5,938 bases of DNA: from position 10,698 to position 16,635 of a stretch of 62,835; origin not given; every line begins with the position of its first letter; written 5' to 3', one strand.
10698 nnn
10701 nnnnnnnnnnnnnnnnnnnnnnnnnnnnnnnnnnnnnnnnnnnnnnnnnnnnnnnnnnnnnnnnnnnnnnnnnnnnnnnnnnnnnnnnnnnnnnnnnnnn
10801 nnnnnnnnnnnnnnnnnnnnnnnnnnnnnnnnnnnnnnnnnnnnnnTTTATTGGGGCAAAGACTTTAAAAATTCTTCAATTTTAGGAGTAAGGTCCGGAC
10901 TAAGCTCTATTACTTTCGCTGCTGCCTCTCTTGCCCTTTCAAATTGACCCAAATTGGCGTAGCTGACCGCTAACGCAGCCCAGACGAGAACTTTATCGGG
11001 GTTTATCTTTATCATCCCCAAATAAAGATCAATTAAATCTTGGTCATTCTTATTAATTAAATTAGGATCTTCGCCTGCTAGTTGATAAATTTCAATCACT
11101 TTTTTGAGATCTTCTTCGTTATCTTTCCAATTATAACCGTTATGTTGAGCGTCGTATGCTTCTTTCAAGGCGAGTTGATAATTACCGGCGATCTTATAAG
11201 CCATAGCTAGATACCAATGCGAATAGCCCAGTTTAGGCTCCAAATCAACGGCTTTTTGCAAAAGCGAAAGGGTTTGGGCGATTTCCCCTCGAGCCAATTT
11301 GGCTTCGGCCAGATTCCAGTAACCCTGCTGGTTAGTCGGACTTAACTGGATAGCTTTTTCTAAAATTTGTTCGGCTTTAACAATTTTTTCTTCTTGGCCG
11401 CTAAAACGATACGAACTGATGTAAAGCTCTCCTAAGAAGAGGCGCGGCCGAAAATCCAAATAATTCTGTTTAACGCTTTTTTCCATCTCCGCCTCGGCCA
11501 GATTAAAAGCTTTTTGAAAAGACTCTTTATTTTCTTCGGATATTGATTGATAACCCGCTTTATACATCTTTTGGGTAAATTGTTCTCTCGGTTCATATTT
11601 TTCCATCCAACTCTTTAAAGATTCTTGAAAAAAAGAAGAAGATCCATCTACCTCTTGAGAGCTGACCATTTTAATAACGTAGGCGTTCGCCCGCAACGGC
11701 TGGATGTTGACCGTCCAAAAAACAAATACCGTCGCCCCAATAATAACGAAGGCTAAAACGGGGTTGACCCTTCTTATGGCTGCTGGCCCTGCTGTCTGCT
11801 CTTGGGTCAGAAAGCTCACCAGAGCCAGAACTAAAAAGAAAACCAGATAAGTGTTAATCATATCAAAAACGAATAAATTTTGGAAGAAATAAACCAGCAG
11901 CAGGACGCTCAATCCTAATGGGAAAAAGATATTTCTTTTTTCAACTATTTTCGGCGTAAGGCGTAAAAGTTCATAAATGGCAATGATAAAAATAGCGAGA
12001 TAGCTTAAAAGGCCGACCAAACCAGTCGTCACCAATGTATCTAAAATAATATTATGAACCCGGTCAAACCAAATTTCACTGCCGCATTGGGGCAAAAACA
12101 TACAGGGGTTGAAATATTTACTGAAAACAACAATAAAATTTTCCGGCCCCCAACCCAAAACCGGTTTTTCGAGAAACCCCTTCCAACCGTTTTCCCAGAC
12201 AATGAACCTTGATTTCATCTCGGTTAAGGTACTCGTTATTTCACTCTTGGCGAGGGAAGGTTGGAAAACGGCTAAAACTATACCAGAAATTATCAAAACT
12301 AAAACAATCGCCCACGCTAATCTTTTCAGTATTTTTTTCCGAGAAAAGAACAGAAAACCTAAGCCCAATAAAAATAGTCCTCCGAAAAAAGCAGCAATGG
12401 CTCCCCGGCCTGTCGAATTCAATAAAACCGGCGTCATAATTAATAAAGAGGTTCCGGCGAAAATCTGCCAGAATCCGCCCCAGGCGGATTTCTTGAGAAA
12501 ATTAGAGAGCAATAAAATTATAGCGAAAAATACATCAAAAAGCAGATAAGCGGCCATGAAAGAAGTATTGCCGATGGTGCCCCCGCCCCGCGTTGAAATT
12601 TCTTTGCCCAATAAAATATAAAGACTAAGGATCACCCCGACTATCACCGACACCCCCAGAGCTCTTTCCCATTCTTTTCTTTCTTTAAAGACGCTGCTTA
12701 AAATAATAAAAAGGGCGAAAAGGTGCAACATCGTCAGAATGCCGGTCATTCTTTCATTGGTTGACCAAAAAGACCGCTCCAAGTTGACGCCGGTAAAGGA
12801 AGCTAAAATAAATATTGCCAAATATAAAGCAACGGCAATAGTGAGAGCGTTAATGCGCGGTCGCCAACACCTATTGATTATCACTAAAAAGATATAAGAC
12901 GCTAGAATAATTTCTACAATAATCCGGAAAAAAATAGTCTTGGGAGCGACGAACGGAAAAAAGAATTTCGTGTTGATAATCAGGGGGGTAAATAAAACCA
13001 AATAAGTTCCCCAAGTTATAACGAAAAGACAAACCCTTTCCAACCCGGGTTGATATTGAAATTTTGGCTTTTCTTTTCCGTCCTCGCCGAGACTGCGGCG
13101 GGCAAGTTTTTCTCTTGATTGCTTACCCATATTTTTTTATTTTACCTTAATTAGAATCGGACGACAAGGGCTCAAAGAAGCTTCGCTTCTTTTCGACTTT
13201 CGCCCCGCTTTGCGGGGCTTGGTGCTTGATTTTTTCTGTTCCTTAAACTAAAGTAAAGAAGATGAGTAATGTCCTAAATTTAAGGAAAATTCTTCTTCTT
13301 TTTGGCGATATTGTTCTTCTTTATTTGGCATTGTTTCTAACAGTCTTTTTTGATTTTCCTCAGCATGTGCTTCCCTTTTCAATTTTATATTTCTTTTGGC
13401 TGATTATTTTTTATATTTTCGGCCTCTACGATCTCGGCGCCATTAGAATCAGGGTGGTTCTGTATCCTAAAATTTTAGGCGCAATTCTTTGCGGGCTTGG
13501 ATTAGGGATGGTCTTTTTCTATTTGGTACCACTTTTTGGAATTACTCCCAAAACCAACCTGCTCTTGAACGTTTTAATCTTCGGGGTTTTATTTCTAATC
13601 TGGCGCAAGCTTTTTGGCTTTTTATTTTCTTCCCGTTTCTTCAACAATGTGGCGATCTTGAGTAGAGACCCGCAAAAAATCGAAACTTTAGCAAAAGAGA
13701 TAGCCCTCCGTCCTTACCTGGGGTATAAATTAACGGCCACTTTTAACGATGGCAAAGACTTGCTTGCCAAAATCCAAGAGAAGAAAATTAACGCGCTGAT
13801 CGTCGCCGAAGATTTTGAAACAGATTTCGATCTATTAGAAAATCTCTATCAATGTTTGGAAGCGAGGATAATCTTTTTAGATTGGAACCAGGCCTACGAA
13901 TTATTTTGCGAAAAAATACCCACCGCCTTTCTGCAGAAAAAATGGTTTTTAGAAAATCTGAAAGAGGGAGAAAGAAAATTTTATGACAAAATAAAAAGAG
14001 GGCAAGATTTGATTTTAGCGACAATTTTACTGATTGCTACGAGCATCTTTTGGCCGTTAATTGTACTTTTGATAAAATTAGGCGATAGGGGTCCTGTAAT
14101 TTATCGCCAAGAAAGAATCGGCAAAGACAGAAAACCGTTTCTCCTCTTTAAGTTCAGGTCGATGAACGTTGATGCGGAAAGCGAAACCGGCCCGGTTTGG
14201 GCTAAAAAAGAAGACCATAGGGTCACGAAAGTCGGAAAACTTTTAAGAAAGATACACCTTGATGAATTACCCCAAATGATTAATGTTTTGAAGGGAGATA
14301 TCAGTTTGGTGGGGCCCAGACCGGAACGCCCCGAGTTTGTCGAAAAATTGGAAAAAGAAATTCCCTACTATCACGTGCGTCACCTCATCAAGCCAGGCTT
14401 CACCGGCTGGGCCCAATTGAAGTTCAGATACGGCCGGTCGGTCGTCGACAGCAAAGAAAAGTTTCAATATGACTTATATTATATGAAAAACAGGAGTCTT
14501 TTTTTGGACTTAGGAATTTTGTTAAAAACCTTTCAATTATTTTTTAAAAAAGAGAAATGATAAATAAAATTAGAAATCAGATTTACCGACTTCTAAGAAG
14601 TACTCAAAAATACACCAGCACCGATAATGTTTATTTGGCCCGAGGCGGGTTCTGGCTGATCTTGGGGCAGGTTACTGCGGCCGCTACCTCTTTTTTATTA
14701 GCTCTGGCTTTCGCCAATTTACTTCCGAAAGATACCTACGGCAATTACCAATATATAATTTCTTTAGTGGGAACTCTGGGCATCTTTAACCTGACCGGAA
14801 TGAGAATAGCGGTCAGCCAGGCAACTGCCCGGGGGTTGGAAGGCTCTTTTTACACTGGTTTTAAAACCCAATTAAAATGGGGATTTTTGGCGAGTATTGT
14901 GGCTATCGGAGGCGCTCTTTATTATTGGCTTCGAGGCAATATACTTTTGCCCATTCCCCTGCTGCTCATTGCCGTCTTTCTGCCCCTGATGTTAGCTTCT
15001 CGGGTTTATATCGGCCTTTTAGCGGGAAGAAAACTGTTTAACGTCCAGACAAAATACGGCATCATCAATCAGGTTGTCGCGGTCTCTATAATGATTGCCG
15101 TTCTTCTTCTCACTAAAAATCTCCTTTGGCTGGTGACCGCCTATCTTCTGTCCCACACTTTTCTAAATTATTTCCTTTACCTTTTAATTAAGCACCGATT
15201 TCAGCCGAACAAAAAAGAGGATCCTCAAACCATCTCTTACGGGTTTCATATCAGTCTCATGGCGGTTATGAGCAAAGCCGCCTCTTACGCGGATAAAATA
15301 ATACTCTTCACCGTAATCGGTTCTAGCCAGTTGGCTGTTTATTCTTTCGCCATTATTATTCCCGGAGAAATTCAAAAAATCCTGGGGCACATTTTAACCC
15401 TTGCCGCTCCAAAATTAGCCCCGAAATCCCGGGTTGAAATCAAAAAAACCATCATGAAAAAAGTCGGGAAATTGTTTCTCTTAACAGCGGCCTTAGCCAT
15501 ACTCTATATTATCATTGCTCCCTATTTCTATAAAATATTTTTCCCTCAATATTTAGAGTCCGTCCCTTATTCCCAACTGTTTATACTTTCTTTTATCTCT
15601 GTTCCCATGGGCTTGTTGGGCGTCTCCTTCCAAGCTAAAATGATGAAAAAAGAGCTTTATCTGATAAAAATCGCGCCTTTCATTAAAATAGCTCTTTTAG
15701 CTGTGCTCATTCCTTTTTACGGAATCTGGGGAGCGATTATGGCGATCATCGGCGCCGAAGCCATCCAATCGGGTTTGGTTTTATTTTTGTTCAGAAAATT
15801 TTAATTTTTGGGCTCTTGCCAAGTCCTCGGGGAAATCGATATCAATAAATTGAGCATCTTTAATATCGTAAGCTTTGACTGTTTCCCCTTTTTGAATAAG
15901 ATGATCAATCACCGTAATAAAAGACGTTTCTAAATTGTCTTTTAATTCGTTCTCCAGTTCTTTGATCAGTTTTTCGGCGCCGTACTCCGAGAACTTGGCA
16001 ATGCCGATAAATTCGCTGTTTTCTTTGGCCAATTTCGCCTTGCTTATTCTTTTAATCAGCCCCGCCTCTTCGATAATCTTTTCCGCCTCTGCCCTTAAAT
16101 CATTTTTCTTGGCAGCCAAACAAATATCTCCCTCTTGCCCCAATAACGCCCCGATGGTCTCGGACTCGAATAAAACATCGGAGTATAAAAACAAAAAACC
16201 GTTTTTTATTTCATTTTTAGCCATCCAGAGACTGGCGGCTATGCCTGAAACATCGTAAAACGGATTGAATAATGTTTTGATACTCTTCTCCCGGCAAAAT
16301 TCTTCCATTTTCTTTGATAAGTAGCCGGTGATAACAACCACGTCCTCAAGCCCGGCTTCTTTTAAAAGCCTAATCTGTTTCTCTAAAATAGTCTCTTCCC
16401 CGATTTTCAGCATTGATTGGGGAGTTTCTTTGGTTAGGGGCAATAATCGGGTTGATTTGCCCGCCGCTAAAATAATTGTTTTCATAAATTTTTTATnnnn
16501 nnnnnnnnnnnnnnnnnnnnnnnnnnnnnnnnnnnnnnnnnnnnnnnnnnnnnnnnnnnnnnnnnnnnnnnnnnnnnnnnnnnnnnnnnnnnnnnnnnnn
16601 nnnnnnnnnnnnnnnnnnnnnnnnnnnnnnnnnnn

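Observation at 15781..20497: Phosphonate-type ABC importer flanked by two LicC-like cytidylyltransferases and a CDP-alcohol phosphatidyltransferase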

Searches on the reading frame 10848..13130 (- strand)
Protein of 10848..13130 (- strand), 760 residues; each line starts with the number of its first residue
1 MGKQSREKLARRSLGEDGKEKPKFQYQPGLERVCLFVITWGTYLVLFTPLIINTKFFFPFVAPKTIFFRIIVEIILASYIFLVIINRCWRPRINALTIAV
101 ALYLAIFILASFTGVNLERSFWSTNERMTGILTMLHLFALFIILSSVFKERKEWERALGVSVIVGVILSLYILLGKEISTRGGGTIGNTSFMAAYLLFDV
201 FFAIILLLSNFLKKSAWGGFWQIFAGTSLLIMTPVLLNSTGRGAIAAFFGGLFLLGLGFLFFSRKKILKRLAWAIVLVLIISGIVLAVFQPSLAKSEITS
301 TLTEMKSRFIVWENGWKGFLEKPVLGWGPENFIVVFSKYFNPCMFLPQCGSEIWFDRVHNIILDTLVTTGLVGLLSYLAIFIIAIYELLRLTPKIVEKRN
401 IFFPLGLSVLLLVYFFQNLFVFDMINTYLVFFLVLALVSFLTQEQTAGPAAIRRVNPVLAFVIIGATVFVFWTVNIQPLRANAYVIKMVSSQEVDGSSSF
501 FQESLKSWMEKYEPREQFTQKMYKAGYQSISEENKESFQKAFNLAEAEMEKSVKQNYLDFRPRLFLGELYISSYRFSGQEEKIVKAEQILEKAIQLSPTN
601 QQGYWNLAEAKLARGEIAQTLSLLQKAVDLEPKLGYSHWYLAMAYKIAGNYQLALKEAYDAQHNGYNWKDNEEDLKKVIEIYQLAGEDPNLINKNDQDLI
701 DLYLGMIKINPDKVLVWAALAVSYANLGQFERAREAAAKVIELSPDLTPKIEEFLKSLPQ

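Call 8: search_protein_families(library=pfam, proteins=[window:10848-13130:-])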
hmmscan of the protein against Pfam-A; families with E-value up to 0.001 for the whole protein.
window:10848-13130:- (760 aa): 10 families
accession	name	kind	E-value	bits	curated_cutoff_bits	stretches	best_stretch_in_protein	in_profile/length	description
PF04932.20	Wzy_C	-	7.5e-18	65.2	31.7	1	228-378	2-149/149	O-Antigen ligase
PF13431.12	TPR_17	-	1.3e-10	41.1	24.4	1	702-735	1-34/34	Tetratricopeptide repeat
PF14559.12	TPR_19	-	6.1e-10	39.7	25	1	579-633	3-57/68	Tetratricopeptide repeat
PF07719.23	TPR_2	-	4.3e-09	36.2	27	1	715-746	2-33/34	Tetratricopeptide repeat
PF13428.12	TPR_14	-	4.4e-07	30.4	23.5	0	716-746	3-33/44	Tetratricopeptide repeat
PF00515.34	TPR_1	-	5.3e-07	29.6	27.8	0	716-746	3-33/34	Tetratricopeptide repeat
PF13414.12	TPR_11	-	5.3e-06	26.5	26.8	0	590-612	17-39/42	TPR repeat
PF23914.1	TPR_CcmH_CycH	-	1.5e-05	25.3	42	0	570-628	90-148/158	Cytochrome c-type biogenesis protein H TPR domain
PF13181.12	TPR_8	-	9.6e-05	22.7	25.7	0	716-746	3-33/34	Tetratricopeptide repeat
PF13432.12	TPR_16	-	0.00016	22.5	32.7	0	607-661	3-56/65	Tetratricopeptide repeat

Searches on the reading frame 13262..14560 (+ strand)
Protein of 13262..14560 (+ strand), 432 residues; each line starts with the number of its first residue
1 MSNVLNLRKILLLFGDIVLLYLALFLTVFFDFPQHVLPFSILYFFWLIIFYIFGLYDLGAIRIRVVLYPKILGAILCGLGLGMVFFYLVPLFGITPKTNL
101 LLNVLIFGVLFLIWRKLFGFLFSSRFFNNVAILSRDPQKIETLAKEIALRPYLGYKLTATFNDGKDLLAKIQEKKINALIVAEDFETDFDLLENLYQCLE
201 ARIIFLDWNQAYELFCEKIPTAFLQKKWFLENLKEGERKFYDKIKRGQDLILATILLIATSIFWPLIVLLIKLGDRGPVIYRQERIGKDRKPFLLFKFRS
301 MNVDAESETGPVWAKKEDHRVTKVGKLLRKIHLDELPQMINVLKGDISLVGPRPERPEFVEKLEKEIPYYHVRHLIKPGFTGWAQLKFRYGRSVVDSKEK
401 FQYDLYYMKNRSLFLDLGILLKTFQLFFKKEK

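Call 4: search_protein_families(library=pfam, proteins=[window:13262-14560:+])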
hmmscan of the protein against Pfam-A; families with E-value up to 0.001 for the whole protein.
window:13262-14560:+ (432 aa): 1 family
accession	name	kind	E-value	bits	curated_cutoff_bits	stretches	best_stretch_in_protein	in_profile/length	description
PF02397.22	Bac_transf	-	1.1e-63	214.5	27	1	245-428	1-178/179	Bacterial sugar transferase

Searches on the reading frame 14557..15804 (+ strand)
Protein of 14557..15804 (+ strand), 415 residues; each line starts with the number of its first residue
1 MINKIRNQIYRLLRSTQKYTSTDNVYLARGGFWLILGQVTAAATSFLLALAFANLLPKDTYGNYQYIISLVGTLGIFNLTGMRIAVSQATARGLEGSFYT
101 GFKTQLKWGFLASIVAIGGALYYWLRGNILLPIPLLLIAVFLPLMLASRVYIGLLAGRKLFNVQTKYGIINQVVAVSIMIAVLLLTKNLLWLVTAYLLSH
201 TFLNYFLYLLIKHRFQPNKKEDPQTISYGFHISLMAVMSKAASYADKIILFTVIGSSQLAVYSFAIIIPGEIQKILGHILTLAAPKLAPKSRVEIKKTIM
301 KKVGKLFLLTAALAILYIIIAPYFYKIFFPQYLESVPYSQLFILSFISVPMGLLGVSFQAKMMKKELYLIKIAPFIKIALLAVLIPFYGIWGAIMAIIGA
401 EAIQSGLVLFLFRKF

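Call 4: search_protein_families(library=pfam, proteins=[window:14557-15804:+])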
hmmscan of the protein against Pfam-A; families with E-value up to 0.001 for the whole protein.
window:14557-15804:+ (415 aa): 1 family
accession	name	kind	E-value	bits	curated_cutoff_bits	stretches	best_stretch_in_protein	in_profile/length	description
PF01943.22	Polysacc_synt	-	3.5e-10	40.2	28.2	1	27-283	1-265/274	Polysaccharide biosynthesis protein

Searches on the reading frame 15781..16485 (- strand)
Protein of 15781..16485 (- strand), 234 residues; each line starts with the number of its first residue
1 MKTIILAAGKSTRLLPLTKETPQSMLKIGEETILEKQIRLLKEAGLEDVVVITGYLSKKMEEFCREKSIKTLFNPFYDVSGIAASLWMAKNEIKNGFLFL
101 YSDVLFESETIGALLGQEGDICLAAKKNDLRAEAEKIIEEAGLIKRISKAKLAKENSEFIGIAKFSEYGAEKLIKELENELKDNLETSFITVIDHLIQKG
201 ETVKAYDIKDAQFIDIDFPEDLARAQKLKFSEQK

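Call 4: search_protein_families(library=pfam, proteins=[window:15781-16485:-])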
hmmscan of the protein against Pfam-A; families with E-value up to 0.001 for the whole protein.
window:15781-16485:- (234 aa): 2 families
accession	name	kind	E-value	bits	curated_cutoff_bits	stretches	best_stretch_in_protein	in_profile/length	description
PF12804.13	NTP_transf_3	-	9.4e-14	52.3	27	1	4-128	2-125/160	MobA-like NTP transferase domain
PF00483.29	NTP_transferase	-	2.1e-12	47.6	21.2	1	2-108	1-115/245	Nucleotidyl transferase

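Call 7: search_protein_families(library=ncbifam, proteins=[window:15781-16485:-], max_evalue=0.01)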
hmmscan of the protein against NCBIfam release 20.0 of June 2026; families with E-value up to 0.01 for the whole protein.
window:15781-16485:- (234 aa): 36 families (the best 25 are shown)
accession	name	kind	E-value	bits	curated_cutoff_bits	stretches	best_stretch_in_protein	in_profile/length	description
TIGR03992.1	Arch_glmU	subfamily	1.7e-28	99.6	292.1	1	1-232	1-230/393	bifunctional sugar-1-phosphate nucleotidylyltransferase/acetyltransferase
NF041135.1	IPPtranDIPPsyn_Thcocales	equivalog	4.8e-20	71.9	580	1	1-228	1-216/419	bifunctional L-myo-inositol-1-phosphate cytidylyltransferase/CDP-L-myo-inositol myo-inositolphosphotransferase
NF041313.1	UDPGP_AglF_Halo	equivalog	8.2e-19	68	400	1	1-227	1-232/234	UTP--glucose-1-phosphate uridylyltransferase AglF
NF041173.1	Sug_nt_acttase_Thmprot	equivalog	2.7e-18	66.1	600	1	1-231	1-229/405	bifunctional sugar-1-phosphate nucleotidylyltransferase/acetyltransferase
TIGR01208.1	rmlA_long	equivalog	1.7e-14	53.5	320.25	1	2-228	1-233/353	glucose-1-phosphate thymidylyltransferase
NF045665.1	NTPtran_DVU1551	equivalog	2.1e-14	53.4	315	1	2-115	2-113/359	DVU_1551 family NTP transferase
NF045761.1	NAMPUrTaseMurU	equivalog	2.3e-14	53.8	250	1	1-64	1-64/226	N-acetylmuramate alpha-1-phosphate uridylyltransferase MurU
NF049965.1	GlMnHpPGnyltfHddC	equivalog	1.5e-11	44.3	300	1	1-224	1-216/221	D-glycero-D-manno-heptose 1-phosphate guanosyltransferase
NF010933.0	PRK14353.1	equivalog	1.6e-10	40.2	505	1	2-228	7-241/453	bifunctional UDP-N-acetylglucosamine diphosphorylase/glucosamine-1-phosphate N-acetyltransferase GlmU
TIGR03310.1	matur_MocA_YgfJ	equivalog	1.8e-10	41.1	186.45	1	3-104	2-100/188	molybdenum cofactor cytidylyltransferase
TIGR01173.1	glmU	equivalog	1.2e-09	37.5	366.85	1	1-213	1-219/452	bifunctional UDP-N-acetylglucosamine diphosphorylase/glucosamine-1-phosphate N-acetyltransferase GlmU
NF010939.0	PRK14359.1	equivalog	5.7e-09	35.1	592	1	3-230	5-234/430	bifunctional UDP-N-acetylglucosamine diphosphorylase/glucosamine-1-phosphate N-acetyltransferase GlmU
NF052502.1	man1P_GTase_Rv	exception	7e-09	35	440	1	2-63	2-63/352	mannose-1-phosphate guanylyltransferase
NF010934.1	PRK14354.1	equivalog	7e-09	34.7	450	1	3-214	2-221/447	bifunctional UDP-N-acetylglucosamine diphosphorylase/glucosamine-1-phosphate N-acetyltransferase GlmU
TIGR01099.1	galU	equivalog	1.9e-08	34.2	326.8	1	1-63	2-64/261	UTP--glucose-1-phosphate uridylyltransferase GalU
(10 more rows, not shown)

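Call 10: search_solved_structures(query=window:15781-16485:-, max_evalue=0.01)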
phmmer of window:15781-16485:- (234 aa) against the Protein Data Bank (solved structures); distinct sequences matched with E-value up to 0.01: 40.
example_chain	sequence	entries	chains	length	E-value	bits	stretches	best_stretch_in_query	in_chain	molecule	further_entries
1jyk_A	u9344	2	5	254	1e-17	68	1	2-107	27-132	CTP:phosphocholine Cytidylyltransferase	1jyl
6pd1_A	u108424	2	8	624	1.4e-11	48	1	3-173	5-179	Nucleotidyl transferase/aminotransferase, class V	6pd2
2ggo_A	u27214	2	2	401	1.6e-09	41.2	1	1-166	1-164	401aa long hypothetical glucose-1-phosphate thymidylyltransferase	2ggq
5z09_A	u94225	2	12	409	2.5e-08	37.3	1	1-165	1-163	Dual sugar-1-phosphate nucleotidylyltransferase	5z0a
4y7t_A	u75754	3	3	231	6.5e-07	32.7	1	1-65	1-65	Nucleotidyl transferase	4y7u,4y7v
7o2n_A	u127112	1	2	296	9.6e-07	32.1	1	2-68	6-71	Probable UTP--glucose-1-phosphate uridylyltransferase YngB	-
7b1r_A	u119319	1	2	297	9.6e-07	32.1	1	2-68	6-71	Probable UTP--glucose-1-phosphate uridylyltransferase YngB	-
7d72_K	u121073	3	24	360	1.8e-06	31.2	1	1-107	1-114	Mannose-1-phosphate guanyltransferase beta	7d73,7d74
8hhd_A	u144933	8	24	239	2.6e-06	30.7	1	1-66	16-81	Nucleotidyl transferase | N-acetylmuramate alpha-1-phosphate uridylyltransferase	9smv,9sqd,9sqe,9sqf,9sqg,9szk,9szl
8x7s_B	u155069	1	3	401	4.6e-06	29.9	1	1-66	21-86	UTP--glucose-1-phosphate uridylyltransferase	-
7whr_B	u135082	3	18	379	1.2e-05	28.6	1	1-104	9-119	Nucleotidyl transferase family protein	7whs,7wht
2xme_A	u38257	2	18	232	1.4e-05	28.3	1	1-186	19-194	CTP-INOSITOL-1-PHOSPHATE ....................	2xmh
8yre_D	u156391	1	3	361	1.5e-05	28.2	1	1-108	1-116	Mannose-1-phosphate guanylyltransferase 1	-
7x8j_A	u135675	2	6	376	1.7e-05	28.1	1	1-108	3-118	Mannose-1-phosphate guanylyltransferase 1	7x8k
3juj_A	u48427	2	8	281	2.3e-05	27.6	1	2-64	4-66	UDP-glucose pyrophosphorylase (GalU)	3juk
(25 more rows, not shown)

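Call 54: search_protein_representatives(protein=window:15781-16485:-)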
Query: 234 residues. Proteins with E-value up to 0.001 (for the whole library): 12079; up to 1e-10: 2491; up to 1e-30: 50. The best 150 are listed.
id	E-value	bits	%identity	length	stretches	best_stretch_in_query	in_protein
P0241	5.5e-70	251.9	53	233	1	1-232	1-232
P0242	2.5e-52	194.2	60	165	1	1-156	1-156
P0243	2.2e-51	191.1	44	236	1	1-228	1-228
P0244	5.5e-50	186.5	41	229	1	1-228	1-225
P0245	3.2e-49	184.0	45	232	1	1-230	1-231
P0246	3.5e-47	177.4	40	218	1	14-229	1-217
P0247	4.4e-47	177.0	56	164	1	2-151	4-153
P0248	8.8e-47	176.1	30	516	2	1-231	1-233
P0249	3.6e-46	174.1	42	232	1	1-226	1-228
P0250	7.6e-46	173.0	57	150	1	83-227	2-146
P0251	4.6e-45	170.4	40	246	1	1-230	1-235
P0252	5.9e-44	166.8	41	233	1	1-224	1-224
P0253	1.1e-39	152.9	39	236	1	1-228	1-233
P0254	5.5e-39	150.6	38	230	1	1-227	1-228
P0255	5.9e-39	150.5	40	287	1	2-226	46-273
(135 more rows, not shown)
